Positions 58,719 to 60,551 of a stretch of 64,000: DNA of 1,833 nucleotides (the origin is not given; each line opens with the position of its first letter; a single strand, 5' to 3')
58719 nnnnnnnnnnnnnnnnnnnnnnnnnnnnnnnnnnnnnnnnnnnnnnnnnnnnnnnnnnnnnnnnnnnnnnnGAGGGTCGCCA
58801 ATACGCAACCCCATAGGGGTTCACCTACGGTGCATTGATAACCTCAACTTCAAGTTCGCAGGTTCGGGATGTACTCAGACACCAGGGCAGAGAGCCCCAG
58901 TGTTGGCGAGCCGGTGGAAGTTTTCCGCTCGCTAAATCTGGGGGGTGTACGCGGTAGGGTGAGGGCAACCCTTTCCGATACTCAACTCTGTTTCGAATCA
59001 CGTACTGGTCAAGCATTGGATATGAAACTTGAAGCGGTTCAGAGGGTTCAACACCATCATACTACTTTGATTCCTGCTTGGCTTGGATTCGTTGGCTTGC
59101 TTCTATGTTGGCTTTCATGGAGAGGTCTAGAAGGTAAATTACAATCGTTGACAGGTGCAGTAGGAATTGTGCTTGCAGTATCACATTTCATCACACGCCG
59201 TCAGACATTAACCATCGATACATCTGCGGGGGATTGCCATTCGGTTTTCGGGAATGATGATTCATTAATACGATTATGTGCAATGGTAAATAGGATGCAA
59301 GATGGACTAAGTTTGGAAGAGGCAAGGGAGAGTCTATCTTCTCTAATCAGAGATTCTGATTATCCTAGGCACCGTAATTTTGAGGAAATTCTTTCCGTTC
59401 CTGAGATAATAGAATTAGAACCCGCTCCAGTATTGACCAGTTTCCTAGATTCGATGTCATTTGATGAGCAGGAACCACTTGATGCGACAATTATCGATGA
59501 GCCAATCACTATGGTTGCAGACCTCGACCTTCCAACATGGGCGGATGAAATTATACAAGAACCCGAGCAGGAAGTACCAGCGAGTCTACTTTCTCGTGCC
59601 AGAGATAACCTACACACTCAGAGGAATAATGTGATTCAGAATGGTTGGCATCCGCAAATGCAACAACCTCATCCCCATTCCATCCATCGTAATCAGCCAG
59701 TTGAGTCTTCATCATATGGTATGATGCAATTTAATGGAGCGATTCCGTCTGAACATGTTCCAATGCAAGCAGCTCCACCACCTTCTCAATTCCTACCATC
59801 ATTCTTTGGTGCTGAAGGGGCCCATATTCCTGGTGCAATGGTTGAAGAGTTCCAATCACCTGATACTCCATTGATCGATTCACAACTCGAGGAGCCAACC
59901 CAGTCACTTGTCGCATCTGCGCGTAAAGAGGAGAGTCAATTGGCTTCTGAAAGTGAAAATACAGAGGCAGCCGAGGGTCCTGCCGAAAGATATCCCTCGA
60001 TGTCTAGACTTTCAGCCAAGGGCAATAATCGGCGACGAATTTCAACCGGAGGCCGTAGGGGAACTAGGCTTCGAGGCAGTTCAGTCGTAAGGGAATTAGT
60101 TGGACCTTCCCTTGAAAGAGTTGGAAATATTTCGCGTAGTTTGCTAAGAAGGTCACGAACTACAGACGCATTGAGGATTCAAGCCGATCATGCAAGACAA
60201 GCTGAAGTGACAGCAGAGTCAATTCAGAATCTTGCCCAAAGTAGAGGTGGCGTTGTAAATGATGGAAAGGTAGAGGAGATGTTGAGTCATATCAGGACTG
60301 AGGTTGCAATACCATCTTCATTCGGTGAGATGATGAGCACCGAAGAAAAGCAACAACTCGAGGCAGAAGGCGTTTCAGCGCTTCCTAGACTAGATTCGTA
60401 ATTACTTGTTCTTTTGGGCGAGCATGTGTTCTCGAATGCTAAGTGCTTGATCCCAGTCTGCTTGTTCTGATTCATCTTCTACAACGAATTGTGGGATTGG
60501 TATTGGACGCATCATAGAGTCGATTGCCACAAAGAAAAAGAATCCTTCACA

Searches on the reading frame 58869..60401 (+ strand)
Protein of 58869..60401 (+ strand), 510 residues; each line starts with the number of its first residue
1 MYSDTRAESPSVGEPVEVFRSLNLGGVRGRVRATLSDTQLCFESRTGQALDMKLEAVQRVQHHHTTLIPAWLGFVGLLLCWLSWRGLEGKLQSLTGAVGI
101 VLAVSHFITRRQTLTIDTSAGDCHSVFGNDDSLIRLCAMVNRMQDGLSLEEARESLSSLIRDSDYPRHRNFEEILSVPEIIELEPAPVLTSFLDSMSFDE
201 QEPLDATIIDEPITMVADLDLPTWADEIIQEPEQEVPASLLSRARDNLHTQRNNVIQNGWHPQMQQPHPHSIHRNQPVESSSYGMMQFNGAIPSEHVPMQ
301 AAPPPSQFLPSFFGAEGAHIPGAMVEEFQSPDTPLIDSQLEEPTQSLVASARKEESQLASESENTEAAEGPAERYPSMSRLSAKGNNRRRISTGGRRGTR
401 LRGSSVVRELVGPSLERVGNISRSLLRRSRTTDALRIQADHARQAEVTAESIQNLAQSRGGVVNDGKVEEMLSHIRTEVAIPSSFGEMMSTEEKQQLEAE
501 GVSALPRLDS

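Call 102: find_encoding_contigs(protein=window:58869-60401:+, flank=10000, max_places=2)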
Protein window:58869-60401:+ (510 aa): 6 contigs read that carry it; 2 places shown.
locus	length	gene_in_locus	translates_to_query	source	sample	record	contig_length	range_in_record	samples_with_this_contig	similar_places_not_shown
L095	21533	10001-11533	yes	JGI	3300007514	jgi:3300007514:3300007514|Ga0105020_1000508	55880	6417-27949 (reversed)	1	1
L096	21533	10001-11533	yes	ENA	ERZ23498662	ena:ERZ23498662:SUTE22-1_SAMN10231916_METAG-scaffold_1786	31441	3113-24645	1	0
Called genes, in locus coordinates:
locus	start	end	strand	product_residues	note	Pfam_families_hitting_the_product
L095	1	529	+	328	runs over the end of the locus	PF01467:CTP_transf_like, PF04019:DUF359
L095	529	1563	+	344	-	PF00535:Glycos_transf_2, PF10111:Glyco_tranf_2_2 (weak), PF13641:Glyco_tranf_2_3, PF13506:Glyco_transf_21, PF13632:Glyco_trans_2_3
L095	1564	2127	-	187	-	-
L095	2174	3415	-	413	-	PF13191:AAA_16, PF00004:AAA (weak), PF13401:AAA_22, PF22606:Cdc6-ORC-like_ATPase_lid (weak), PF22703:Cdc6_lid, PF09079:WHD_Cdc6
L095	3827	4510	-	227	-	PF00753:Lactamase_B (weak), PF12706:Lactamase_B_2, PF23023:Anti-Pycsar_Apyc1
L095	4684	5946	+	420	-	PF00667:FAD_binding_1, PF00175:NAD_binding_1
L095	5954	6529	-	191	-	PF10686:YAcAr (weak)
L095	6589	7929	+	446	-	PF00289:Biotin_carb_N, PF02222:ATP-grasp, PF02655:ATP-grasp_3 (weak), PF02786:CPSase_L_D2, PF07478:Dala_Dala_lig_C, PF02785:Biotin_carb_C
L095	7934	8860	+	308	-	PF00294:PfkB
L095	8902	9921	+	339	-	PF03144:GTP_EFTU_D2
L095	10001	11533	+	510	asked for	-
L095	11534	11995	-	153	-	PF03061:4HBT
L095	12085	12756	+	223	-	PF02568:ThiI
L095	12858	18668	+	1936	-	-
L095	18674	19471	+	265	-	-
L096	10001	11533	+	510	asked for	-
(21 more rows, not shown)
